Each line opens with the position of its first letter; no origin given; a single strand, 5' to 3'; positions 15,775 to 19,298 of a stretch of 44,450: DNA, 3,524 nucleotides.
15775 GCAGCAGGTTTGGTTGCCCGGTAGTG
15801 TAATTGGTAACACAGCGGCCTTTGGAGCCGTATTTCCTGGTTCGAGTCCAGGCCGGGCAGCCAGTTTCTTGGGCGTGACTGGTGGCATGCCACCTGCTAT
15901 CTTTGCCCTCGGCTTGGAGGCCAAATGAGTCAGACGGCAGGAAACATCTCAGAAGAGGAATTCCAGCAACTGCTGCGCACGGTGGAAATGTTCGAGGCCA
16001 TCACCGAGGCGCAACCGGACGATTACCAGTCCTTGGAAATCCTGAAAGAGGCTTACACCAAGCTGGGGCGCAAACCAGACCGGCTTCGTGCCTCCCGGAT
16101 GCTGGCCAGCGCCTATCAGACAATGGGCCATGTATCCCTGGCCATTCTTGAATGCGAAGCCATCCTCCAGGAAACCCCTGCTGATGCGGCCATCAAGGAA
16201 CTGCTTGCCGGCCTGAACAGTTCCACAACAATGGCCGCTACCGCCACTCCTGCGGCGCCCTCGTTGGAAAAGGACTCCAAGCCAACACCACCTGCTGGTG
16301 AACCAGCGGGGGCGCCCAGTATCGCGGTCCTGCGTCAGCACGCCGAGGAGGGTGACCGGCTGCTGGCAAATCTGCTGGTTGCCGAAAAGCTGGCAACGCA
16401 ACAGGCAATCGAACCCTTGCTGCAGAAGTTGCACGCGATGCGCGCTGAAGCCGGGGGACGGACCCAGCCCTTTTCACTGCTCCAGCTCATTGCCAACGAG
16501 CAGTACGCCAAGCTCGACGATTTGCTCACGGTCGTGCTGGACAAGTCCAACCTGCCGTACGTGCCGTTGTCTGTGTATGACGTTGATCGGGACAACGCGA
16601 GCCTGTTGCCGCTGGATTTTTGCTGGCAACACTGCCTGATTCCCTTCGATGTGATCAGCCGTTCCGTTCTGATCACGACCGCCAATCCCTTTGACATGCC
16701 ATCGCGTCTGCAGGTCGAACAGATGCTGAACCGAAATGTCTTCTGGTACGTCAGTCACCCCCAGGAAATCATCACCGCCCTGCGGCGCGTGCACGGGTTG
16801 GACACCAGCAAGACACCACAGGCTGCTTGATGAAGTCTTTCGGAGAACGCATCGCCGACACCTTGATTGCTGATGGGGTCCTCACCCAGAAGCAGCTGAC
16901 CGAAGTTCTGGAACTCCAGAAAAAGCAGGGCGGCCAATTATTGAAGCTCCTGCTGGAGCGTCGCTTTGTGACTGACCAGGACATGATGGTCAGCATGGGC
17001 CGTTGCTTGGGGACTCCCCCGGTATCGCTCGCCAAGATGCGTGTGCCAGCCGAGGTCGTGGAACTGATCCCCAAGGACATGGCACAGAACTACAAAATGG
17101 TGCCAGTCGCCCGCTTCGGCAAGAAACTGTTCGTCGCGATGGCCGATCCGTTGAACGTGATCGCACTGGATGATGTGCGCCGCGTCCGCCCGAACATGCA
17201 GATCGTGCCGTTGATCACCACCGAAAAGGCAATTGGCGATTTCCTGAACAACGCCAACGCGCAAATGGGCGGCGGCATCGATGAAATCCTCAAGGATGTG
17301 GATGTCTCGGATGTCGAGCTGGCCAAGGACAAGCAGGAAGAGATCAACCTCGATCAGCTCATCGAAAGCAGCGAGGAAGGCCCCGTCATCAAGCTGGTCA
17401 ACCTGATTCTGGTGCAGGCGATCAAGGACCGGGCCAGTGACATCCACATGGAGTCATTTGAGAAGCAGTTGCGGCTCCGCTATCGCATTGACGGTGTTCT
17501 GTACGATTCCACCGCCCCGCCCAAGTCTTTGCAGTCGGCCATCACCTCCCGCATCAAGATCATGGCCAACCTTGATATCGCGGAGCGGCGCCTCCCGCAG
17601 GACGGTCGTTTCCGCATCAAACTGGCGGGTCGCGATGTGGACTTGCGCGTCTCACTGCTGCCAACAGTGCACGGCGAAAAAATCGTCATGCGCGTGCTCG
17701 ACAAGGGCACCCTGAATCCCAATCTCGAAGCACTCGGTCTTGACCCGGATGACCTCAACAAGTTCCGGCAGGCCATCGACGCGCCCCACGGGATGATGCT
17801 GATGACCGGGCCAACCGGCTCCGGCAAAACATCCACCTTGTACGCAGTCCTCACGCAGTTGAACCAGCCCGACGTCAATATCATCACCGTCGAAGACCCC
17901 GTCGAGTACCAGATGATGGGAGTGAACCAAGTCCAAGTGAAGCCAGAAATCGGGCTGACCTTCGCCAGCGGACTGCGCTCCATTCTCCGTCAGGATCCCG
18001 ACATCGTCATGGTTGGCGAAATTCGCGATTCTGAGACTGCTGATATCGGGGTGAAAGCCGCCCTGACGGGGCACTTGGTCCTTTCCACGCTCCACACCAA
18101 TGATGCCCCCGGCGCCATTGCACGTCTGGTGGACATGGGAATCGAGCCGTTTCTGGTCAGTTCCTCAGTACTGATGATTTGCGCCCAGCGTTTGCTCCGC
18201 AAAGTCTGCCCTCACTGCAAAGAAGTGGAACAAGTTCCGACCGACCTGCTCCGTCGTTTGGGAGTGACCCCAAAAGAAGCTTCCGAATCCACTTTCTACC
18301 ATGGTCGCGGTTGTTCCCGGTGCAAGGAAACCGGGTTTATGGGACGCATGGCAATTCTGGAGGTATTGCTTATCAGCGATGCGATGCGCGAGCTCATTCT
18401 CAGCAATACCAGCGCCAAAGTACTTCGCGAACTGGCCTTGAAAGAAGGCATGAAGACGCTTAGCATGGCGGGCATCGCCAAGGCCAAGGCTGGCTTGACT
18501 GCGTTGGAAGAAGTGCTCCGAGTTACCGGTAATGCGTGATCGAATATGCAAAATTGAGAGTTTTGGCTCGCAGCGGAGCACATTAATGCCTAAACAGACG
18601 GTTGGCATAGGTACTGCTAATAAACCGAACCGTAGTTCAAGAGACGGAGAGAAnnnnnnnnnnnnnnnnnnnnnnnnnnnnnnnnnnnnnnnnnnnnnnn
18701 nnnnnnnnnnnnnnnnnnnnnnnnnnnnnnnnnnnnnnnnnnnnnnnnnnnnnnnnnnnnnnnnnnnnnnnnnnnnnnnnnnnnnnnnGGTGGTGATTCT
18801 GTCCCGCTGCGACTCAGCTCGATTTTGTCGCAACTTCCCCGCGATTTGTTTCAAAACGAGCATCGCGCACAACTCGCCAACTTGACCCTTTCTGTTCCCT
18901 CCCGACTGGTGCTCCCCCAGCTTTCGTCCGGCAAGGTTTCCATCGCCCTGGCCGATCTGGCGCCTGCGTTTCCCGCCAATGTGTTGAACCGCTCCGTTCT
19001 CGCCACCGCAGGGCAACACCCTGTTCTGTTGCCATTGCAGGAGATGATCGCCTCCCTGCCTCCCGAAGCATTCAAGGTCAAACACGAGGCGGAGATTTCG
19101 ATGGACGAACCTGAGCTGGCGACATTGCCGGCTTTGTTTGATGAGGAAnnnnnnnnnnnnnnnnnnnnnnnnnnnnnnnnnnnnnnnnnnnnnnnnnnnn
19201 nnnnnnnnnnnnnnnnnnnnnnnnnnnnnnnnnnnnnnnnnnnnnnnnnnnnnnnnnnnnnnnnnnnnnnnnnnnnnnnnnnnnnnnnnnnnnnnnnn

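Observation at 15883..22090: Candidate undescribed module: orphan PilB with an MshEN-only partner, linked to a Roadblock-fusion protein, MglA and MglB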

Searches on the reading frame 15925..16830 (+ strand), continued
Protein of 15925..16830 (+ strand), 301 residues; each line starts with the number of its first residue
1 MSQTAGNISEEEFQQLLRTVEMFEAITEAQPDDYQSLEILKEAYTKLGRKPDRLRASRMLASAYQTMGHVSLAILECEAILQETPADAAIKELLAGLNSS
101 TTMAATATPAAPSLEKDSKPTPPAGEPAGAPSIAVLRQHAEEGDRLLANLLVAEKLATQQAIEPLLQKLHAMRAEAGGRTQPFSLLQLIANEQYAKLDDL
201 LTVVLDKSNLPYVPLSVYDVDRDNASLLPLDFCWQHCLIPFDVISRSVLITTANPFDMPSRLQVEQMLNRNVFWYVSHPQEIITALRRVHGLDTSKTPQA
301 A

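Call 85: search_protein_families(library=pfam, proteins=[L100:6717-7616:-, L100:6271-6720:-, L100:5420-6343:-, L100:3331-5496:-, L100:15051-16304:-, L100:16323-17501:-, L100:1994-2638:-, L100:305-1216:+], max_evalue=0.01)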
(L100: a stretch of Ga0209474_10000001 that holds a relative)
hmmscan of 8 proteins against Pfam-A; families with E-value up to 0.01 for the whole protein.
L100:6717-7616:- (299 aa): 1 family
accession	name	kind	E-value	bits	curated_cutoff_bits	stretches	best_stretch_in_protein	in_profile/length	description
PF07963.17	N_methyl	-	1.2e-05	25.1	21.2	1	36-59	3-26/27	Prokaryotic N-terminal methylation motif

L100:6271-6720:- (149 aa): 0 families

L100:5420-6343:- (307 aa): 1 family
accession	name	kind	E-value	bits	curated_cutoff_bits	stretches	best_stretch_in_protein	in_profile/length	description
PF07963.17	N_methyl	-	0.00022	21.1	21.2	1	33-56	3-26/27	Prokaryotic N-terminal methylation motif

L100:3331-5496:- (721 aa): 0 families

L100:15051-16304:- (417 aa): 3 families
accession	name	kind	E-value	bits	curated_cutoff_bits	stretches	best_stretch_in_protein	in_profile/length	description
PF00109.32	ketoacyl-synt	-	4.3e-64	217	20.8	1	5-249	2-252/252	Beta-ketoacyl synthase, N-terminal domain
PF02801.28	Ketoacyl-synt_C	-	9.3e-40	135.8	20.8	1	257-372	1-119/119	Beta-ketoacyl synthase, C-terminal domain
PF00108.29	Thiolase_N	-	3.5e-06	27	26.4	1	158-194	77-113/260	Thiolase, N-terminal domain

L100:16323-17501:- (392 aa): 6 families
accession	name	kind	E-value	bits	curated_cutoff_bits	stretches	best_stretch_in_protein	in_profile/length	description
PF00478.31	IMPDH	-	1e-49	169.9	25.6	1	15-367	2-329/345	IMP dehydrogenase / GMP reductase domain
PF01070.24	FMN_dh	-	4.9e-10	39.4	24.9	1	254-299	268-313/350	FMN-dependent dehydrogenase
PF03060.21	NMO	-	7.7e-09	35.8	28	1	238-303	187-237/331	Nitronate monooxygenase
PF05690.20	ThiG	-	4e-08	33.4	23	1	259-297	175-213/247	Thiazole biosynthesis protein ThiG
PF01180.27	DHO_dh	-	0.00034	20.3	27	1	254-293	235-274/291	Dihydroorotate dehydrogenase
PF01645.23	Glu_synthase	-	0.00049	19.8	20.4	1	232-290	250-306/369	Conserved region in glutamate synthase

L100:1994-2638:- (214 aa): 0 families

L100:305-1216:+ (303 aa): 1 family
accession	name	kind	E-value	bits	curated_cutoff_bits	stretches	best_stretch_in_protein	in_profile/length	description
PF13354.11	Beta-lactamase2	-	6.5e-22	78.4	22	2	101-278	74-214/214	Beta-lactamase enzyme family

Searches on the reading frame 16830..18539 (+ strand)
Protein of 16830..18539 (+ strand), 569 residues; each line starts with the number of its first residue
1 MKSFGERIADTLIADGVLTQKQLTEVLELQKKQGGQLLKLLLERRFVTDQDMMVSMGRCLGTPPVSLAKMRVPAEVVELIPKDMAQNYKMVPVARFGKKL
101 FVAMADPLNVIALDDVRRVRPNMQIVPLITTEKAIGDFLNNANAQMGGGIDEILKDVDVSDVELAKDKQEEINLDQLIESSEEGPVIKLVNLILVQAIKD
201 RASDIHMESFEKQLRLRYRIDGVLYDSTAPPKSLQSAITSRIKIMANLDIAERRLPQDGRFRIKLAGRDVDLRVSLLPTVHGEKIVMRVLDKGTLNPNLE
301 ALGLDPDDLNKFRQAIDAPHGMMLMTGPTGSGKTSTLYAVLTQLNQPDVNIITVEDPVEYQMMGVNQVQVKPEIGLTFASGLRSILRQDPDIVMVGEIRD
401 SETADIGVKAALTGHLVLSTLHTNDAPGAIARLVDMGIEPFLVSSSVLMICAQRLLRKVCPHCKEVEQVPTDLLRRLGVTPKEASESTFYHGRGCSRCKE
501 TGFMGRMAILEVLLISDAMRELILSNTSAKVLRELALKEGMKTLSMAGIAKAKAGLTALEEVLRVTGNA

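Call 3: search_protein_families(library=pfam, proteins=[window:16830-18539:+], max_evalue=0.01)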
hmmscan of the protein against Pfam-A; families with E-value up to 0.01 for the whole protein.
window:16830-18539:+ (569 aa): 8 families
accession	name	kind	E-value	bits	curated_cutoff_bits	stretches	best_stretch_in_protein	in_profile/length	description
PF00437.27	T2SSE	-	1.9e-140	468.2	24.9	1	180-564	2-370/370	Type II/IV secretion system protein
PF05157.20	MshEN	-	4.4e-16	59.1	23.1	1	60-145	1-86/90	MshEN domain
PF13401.12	AAA_22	-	0.00054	20.7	27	1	320-358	5-43/130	AAA domain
PF13086.12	AAA_11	-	0.0023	18.2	27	1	304-346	2-43/257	AAA domain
PF13191.12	AAA_16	-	0.0052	17.7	32.6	0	315-357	15-60/167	AAA ATPase domain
PF13555.12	AAA_29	-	0.0054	16.9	27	0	319-342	21-44/61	P-loop containing region of AAA domain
PF20720.3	nSTAND3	-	0.0078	16.4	27.2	0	319-360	16-57/155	Novel STAND NTPase 3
PF00004.35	AAA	-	0.0092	16.9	21.2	0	323-355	1-30/131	ATPase family associated with various cellular activities (AAA)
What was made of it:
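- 16830..18539 (+): g2: PilB-type extension ATPase of 569 aa. Its start codon overlaps the g1 stop (TGATG). T2SSE 1.9e-140 plus MshEN (call 3).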

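Call 4: search_protein_families(library=ncbifam, proteins=[window:16830-18539:+], max_evalue=0.01)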
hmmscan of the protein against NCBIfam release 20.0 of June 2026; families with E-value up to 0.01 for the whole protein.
window:16830-18539:+ (569 aa): 25 families
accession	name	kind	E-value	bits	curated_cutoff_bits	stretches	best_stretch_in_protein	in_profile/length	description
TIGR02538.1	type_IV_pilB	equivalog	6.7e-202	672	675.65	1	8-566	2-562/564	type IV-A pilus assembly ATPase PilB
TIGR02533.1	type_II_gspE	equivalog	4e-192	639.2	630.25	1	79-566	3-486/486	type II secretion system ATPase GspE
NF053534.1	T4PilAsmATPsTfpB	equivalog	5.8e-144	480.6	850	1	74-566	91-582/584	type IV pilus assembly ATPase TfpB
NF007755.0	PRK10436.1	equivalog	3.7e-143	477.6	617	1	162-568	67-461/465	type II secretion system protein GspE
NF041000.1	ATPase_ComGA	equivalog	1.8e-75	253.4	300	1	193-457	3-266/267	competence type IV pilus ATPase ComGA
TIGR01420.1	pilT_fam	subfamily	9.8e-55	186.1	319.1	1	193-436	5-242/343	PilT/PilU family type 4a pilus ATPase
TIGR02525.1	plasmid_TraJ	equivalog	1.5e-28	99.8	368.3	1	285-436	120-272/372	plasmid transfer ATPase TraJ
TIGR02524.1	dot_icm_DotB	equivalog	9.8e-21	74.3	463.3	1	284-435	104-258/358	Dot/Icm type IV secretion system ATPase DotB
TIGR02782.1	TrbB_P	equivalog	2.3e-18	66.5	304.55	1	308-435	125-254/303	P-type conjugative transfer ATPase TrbB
NF010469.0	PRK13894.1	subfamily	2.5e-15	56.7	508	1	310-434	140-265/320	conjugal transfer ATPase TrbB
NF058587.1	archaellum_moto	equivalog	7.4e-15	54.7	550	1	323-438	278-398/527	archaellum flagellar ATPase motor FlaI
NF010407.0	PRK13833.1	subfamily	1e-14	54.7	499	1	310-437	135-263/323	conjugal transfer protein TrbB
TIGR02788.1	VirB11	equivalog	9.1e-14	51.2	249.95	1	312-437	137-266/308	P-type DNA transfer ATPase VirB11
TIGR03819.1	heli_sec_ATPase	hypoth_equivalog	3.7e-13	49.4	373.15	1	280-438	137-302/340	TadA family conjugal transfer-associated ATPase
NF008411.1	PRK11234.1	equivalog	4.4e-11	41.9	1170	1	8-119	484-595/723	cyclic di-3',5'-guanylate-activated glycosyltransferase NfrB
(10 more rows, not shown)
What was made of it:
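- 16830..18539 (+): TIGR02538 scores 672 against a cutoff of 675.65 (call 4).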

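Call 101: search_solved_structures(query=window:16830-18539:+, max_evalue=1e-40)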
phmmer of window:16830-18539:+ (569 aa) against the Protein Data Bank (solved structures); distinct sequences matched with E-value up to 1e-40: 12.
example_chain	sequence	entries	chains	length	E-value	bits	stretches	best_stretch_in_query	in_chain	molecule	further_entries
5zfr_A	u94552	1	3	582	2.6e-174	584.1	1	6-566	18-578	Type IV pilus biogenesis ATPase PilB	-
6olj_C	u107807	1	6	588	7.1e-173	579.4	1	6-566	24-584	Type IV pilus biogenesis ATPase PilB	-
5tsg_B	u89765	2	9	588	2.4e-172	577.6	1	6-566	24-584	Type IV pilus biogenesis ATPase PilB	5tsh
3jc8_Ba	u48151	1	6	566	1.5e-167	561.8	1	7-564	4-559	Type IV-A pilus assembly ATPase PilB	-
6f8l_G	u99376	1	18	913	2.1e-142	478.8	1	9-566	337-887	Type IV pilus assembly protein PilF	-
4pht_A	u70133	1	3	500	2e-133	449.2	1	80-567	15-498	General secretory pathway protein E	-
4kss_A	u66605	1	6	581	1.6e-128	433.1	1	174-567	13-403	Type II secretion system protein E, hemolysin-coregulated protein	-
4ksr_A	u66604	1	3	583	1.7e-128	433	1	174-567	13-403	Type II secretion system protein E, Hemolysin-coregulated protein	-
1p9r_A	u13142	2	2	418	3.7e-128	431.8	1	173-565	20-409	General secretion pathway protein E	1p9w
5oiu_A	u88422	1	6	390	2.3e-120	406.1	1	183-564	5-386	Type IV pilus assembly protein PilF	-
6ejf_A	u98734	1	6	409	5.8e-120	404.8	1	188-566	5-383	Type IV pilus assembly protein PilF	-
5it5_F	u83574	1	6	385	5.8e-120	404.8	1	188-564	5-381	ATP binding motif-containing protein PilF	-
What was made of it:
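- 16830..18539 (+): Full-length PDB matches are Geobacter PilB 584 bits and M. xanthus PilB 562 bits, against GspE 449 bits (call 101).
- On Type IVa pilus extension ATPase PilB: Geobacter and M. xanthus PilB align over residues 6-566 (call 101).
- Scores are higher for PilB (584 and 562 bits) than for GspE (449 bits) (calls 4, 101).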

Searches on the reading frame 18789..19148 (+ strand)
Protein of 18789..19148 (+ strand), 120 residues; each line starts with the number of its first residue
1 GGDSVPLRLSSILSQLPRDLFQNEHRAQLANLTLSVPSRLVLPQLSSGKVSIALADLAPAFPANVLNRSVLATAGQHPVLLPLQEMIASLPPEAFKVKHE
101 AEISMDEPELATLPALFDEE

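Call 63: search_protein_families(library=pfam, proteins=[window:18789-19148:+], max_evalue=10)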
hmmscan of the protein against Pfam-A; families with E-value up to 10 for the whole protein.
window:18789-19148:+ (120 aa): 0 families

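Call 64: search_protein_families(library=ncbifam, proteins=[window:18789-19148:+], max_evalue=10)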
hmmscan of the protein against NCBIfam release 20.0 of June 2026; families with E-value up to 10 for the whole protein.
window:18789-19148:+ (120 aa): 0 families

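Call 73: search_protein_representatives(alignment_id=A5)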
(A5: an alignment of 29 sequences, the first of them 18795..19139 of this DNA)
Query: 29 sequences, 113 profile positions. Proteins with E-value up to 0.001 (for the whole library): 2090; up to 1e-10: 1291; up to 1e-30: 364. The best 150 are listed.
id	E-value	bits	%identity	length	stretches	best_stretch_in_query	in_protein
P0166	1.8e-69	247.2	-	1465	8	3-113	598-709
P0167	3.3e-64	230.2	-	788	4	3-100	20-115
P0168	4.0e-61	220.3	-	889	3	2-112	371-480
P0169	6.0e-61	219.7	-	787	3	3-113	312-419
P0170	1.2e-58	212.3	-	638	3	3-113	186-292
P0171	1.9e-58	211.7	-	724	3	5-113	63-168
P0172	3.4e-58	210.9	-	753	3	3-113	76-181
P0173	1.3e-53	196.1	-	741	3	3-113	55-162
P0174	1.7e-52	192.6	-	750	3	3-104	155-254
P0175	5.2e-52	191.0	-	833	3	2-113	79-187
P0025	2.5e-51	188.8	-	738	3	2-113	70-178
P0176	1.1e-50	186.7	-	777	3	2-113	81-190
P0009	2.0e-50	185.8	-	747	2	2-113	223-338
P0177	2.5e-50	185.5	-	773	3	1-113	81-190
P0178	4.2e-50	184.8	-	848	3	2-111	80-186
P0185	1.5e-49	183.0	-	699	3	1-113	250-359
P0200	3.1e-44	165.9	-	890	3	3-104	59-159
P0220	5.3e-42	158.7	-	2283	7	18-101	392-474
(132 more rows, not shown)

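Call 93: search_solved_structures(query=A5, max_evalue=10, show_alignments=1)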
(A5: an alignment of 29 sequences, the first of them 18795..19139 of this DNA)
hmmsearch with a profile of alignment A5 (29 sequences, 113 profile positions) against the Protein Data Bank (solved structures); distinct sequences matched with E-value up to 10: 0.

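Call 94: search_protein_families(library=pfam, alignment_id=A5, max_evalue=1)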
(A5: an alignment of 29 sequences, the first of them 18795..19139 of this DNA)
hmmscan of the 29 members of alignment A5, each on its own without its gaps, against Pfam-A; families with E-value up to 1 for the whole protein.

A. member 1, window:18795-19139:+ (115 aa): 0 families

B. families by the number of members that match (of 29 scanned): 0 families

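Call 107: list_cluster_members(proteins=[P0166, P0167, P0168, P0169, P0172, P0173, P0175, P0185, P0200, P0220])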
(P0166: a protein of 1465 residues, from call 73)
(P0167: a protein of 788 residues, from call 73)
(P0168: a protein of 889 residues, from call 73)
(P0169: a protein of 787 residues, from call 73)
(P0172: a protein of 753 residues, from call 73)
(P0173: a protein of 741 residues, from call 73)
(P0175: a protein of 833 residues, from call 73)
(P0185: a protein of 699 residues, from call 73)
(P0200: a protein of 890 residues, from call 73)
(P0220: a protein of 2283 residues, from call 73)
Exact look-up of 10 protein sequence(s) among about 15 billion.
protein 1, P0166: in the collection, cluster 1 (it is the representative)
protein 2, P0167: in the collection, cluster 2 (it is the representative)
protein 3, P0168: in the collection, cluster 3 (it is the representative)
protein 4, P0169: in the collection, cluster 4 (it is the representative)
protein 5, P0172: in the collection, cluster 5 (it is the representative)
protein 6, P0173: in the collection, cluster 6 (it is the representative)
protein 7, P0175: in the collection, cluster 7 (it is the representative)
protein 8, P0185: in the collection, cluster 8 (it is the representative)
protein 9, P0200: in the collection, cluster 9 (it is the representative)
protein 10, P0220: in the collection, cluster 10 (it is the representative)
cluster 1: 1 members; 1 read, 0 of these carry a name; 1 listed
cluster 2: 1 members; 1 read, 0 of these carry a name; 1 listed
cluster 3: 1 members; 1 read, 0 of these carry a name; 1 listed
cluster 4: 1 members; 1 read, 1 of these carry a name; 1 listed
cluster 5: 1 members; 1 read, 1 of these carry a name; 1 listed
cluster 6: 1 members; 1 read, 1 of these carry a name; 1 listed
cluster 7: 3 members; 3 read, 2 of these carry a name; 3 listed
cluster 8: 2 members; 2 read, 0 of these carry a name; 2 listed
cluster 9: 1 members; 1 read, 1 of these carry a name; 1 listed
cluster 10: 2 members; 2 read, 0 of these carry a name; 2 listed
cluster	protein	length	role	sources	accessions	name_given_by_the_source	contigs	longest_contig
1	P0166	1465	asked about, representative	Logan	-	-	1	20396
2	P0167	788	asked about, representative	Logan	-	-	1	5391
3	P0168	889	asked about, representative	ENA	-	-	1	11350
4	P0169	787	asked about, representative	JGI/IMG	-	predicted regulator of Ras-like GTPase activity (Roadblock/LC7/MglB family)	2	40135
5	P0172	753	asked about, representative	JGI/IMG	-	predicted regulator of Ras-like GTPase activity (Roadblock/LC7/MglB family)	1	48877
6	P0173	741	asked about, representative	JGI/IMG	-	predicted regulator of Ras-like GTPase activity (Roadblock/LC7/MglB family)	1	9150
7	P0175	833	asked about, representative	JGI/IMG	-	predicted regulator of Ras-like GTPase activity (Roadblock/LC7/MglB family)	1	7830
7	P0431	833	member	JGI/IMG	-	predicted regulator of Ras-like GTPase activity (Roadblock/LC7/MglB family)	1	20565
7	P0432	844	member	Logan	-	-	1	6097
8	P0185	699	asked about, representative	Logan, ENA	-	-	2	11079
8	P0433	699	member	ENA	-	-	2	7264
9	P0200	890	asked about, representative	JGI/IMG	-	predicted regulator of Ras-like GTPase activity (Roadblock/LC7/MglB family)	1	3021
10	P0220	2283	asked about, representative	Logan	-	-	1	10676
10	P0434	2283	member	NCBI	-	-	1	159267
